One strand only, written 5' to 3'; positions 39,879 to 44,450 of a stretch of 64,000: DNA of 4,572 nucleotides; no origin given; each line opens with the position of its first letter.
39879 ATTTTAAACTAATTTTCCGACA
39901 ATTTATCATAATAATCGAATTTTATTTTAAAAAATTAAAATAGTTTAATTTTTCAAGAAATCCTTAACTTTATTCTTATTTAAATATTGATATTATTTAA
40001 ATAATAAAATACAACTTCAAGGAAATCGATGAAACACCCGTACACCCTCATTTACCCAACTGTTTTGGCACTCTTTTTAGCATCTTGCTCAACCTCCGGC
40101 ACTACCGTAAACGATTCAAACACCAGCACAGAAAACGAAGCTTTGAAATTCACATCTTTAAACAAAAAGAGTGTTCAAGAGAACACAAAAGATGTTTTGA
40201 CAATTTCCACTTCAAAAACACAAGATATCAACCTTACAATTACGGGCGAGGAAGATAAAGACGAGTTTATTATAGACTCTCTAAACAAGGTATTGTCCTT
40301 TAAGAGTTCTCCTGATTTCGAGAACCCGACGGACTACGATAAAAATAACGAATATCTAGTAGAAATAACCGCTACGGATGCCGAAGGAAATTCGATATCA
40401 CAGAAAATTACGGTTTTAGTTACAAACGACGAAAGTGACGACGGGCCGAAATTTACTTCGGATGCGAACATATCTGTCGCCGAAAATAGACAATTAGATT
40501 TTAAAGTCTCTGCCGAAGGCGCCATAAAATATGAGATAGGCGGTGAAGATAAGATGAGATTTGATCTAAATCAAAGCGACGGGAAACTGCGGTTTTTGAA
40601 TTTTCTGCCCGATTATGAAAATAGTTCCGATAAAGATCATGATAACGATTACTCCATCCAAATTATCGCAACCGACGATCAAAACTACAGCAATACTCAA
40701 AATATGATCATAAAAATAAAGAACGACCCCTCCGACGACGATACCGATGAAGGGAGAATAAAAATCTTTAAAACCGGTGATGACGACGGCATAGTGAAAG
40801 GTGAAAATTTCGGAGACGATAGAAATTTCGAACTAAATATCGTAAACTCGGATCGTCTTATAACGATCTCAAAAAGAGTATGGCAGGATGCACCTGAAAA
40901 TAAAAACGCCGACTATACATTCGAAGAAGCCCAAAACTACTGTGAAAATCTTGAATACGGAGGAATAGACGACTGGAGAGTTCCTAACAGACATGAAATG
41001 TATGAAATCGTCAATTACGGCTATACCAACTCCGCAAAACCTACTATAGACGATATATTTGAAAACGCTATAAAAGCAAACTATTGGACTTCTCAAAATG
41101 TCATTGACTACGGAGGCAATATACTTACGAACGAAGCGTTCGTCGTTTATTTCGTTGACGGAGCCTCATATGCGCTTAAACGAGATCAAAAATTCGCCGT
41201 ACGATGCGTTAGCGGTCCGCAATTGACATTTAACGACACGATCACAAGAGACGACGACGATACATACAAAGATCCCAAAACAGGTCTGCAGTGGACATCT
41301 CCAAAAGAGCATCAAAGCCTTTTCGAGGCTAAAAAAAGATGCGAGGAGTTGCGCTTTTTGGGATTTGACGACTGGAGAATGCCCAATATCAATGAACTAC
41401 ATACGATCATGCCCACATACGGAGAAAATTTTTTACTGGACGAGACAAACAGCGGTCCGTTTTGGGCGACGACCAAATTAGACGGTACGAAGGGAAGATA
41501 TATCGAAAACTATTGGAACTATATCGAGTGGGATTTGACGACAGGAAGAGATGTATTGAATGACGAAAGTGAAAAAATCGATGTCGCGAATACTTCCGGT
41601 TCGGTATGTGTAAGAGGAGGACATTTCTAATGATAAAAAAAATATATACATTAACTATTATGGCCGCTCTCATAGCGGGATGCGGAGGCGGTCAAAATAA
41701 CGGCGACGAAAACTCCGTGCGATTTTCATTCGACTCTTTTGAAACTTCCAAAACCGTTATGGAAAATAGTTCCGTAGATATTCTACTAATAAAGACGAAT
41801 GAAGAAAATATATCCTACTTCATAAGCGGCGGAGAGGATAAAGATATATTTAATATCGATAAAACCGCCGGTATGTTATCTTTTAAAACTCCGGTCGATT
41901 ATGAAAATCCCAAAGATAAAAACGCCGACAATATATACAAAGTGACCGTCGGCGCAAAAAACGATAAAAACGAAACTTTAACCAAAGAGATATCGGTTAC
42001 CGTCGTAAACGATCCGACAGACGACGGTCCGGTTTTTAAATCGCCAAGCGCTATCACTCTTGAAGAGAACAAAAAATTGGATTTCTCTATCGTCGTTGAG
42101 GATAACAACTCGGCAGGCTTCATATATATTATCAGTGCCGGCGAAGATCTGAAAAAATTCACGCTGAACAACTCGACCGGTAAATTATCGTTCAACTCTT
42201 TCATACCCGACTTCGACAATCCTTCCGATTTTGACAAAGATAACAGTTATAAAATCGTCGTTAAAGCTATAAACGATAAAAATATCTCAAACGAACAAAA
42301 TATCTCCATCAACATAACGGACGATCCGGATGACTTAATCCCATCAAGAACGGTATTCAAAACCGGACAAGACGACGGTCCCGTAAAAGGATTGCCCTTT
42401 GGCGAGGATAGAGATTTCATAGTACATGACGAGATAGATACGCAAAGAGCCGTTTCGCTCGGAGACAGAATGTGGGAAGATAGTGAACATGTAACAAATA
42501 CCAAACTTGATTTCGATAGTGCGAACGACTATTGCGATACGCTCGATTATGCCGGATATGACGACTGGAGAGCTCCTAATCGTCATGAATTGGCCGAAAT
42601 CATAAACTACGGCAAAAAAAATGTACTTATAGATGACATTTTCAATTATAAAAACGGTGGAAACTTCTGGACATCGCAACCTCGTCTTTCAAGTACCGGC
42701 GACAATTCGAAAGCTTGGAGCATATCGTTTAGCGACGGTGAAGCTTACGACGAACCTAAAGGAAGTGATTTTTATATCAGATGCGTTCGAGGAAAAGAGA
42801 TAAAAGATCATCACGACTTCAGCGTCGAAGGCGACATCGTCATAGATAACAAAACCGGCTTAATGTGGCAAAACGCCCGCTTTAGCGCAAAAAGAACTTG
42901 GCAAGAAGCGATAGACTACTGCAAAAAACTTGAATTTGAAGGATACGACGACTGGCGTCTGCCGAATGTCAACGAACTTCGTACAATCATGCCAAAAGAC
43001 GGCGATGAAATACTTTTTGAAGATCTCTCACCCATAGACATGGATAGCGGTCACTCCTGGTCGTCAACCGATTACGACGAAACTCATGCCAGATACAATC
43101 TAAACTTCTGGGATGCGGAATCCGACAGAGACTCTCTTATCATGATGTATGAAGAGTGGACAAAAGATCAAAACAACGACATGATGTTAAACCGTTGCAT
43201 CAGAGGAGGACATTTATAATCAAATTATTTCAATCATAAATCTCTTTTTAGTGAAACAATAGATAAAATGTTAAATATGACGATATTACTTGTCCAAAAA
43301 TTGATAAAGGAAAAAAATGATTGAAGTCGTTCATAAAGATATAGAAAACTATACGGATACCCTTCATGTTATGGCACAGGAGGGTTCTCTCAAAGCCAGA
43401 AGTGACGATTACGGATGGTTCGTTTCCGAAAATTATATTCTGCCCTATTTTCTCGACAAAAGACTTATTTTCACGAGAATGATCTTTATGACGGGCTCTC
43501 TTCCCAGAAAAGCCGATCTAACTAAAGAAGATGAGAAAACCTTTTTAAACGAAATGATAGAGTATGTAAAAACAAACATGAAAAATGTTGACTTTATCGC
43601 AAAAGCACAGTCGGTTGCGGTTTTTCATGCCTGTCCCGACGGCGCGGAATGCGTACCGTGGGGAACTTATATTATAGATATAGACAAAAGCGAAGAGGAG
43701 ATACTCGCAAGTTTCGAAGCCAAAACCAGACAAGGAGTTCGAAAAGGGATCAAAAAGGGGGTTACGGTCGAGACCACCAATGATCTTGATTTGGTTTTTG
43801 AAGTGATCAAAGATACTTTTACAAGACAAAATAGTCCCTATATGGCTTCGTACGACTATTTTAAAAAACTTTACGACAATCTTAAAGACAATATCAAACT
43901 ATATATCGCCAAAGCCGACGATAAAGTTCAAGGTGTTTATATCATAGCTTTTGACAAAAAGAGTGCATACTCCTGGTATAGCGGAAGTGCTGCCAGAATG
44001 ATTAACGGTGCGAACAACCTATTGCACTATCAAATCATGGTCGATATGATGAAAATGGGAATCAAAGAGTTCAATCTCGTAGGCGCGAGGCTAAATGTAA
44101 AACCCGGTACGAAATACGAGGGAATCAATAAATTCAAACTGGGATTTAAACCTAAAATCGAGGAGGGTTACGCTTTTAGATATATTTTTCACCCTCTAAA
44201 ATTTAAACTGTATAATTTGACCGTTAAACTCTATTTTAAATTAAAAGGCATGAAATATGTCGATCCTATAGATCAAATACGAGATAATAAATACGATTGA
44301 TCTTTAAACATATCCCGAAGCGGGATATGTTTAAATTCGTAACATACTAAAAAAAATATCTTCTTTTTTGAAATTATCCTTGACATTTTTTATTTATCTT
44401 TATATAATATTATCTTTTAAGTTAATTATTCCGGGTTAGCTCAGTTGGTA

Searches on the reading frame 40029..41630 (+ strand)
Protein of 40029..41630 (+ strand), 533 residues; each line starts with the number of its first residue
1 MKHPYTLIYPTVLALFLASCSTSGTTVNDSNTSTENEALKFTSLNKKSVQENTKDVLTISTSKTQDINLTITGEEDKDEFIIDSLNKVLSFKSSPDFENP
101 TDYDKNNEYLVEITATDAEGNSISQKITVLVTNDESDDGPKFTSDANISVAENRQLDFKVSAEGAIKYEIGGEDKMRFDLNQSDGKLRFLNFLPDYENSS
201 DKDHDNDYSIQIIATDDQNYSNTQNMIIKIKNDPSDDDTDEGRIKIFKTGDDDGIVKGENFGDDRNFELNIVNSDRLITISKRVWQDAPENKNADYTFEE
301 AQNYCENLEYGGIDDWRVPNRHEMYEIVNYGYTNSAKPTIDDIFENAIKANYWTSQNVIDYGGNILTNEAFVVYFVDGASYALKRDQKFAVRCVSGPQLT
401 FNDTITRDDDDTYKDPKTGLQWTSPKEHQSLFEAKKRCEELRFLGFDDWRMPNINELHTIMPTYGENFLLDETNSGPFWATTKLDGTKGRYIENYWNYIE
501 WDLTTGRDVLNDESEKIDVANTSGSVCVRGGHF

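Call 63: search_protein_families(library=pfam, proteins=[window:40029-41630:+], max_evalue=0.001)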
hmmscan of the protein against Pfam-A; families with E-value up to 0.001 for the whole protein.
window:40029-41630:+ (533 aa): 2 families
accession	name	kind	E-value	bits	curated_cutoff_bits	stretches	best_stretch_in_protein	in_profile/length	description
PF07603.17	Lcl_C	-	2.2e-32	112.2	34.9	2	284-394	11-116/117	Lcl C-terminal domain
PF00028.23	Cadherin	-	1.3e-05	26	28.8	0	162-230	27-90/93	Cadherin domain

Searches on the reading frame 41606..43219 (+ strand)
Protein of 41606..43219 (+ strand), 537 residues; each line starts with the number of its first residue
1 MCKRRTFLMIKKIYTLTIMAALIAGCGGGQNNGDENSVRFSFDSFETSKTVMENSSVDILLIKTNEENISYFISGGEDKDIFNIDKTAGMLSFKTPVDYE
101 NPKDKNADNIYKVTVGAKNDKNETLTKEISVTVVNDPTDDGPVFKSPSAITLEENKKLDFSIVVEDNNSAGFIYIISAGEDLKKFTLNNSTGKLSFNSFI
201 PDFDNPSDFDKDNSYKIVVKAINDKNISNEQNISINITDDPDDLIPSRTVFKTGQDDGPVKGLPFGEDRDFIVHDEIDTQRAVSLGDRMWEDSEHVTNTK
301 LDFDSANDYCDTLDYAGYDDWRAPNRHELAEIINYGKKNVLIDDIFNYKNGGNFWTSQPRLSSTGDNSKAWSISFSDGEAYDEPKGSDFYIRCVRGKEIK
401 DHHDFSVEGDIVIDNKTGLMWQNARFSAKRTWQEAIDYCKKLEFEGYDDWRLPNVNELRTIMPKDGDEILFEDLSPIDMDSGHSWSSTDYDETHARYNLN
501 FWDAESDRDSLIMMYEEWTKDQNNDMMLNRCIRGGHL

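Call 3: search_protein_families(library=pfam, proteins=[window:41606-43219:+], max_evalue=0.01)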
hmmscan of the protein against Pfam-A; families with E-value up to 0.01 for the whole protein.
window:41606-43219:+ (537 aa): 2 families
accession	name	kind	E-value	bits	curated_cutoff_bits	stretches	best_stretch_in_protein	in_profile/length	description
PF07603.17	Lcl_C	-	8.7e-41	139.3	34.9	2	289-395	11-117/117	Lcl C-terminal domain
PF00028.23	Cadherin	-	1.3e-12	48.4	28.8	1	64-133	26-90/93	Cadherin domain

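Call 4: search_protein_families(library=ncbifam, proteins=[window:41606-43219:+], max_evalue=0.01)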
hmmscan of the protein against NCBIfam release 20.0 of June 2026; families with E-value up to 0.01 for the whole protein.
window:41606-43219:+ (537 aa): 4 families
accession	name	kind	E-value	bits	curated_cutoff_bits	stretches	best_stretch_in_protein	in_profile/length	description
NF047850.1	Lsa25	exception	8.2e-11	42.1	260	1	307-395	119-207/207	surface adhesin Lsa25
NF052322.1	FimD_tip_adhes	equivalog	1e-05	24.5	170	1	304-395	580-661/664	fimbrial tip adhesin FimD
NF046116.1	adhesin_Lcl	equivalog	0.0004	19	500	0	314-395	360-429/431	collagen-like adhesin Lcl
NF047763.1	LIC_10572_fam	equivalog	0.00055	20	200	0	285-395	116-205/205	LIC_10572 family protein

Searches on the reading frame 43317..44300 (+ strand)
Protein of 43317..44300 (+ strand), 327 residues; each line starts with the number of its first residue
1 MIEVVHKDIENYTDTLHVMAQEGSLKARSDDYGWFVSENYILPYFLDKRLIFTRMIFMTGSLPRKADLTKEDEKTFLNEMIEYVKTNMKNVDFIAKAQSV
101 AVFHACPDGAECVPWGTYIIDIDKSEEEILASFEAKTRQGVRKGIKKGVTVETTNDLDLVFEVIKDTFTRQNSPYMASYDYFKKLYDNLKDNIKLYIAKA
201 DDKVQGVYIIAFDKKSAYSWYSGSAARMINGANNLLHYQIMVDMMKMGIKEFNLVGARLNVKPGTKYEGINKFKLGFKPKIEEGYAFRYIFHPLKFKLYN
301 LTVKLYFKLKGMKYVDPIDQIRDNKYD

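Call 3: search_protein_families(library=pfam, proteins=[window:43317-44300:+], max_evalue=0.01)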
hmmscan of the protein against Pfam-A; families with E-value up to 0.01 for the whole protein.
window:43317-44300:+ (327 aa): 3 families
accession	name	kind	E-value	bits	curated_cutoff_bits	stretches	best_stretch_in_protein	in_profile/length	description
PF02388.22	FemAB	-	3.3e-17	62.9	24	2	87-201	120-239/406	FemAB family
PF13480.13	Acetyltransf_6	-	7e-11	42.9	22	1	136-257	2-137/143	Acetyltransferase (GNAT) domain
PF04339.18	FemAB_like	-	0.00021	21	27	1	137-253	195-310/369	Peptidogalycan biosysnthesis/recognition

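Call 4: search_protein_families(library=ncbifam, proteins=[window:43317-44300:+], max_evalue=0.01)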
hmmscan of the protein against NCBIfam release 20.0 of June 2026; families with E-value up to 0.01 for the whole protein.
window:43317-44300:+ (327 aa): 1 family
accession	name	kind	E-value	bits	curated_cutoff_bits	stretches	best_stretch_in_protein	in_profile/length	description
TIGR03019.1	pepcterm_femAB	equivalog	2.2e-13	50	260.35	1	118-254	121-258/330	FemAB family XrtA/PEP-CTERM system-associated protein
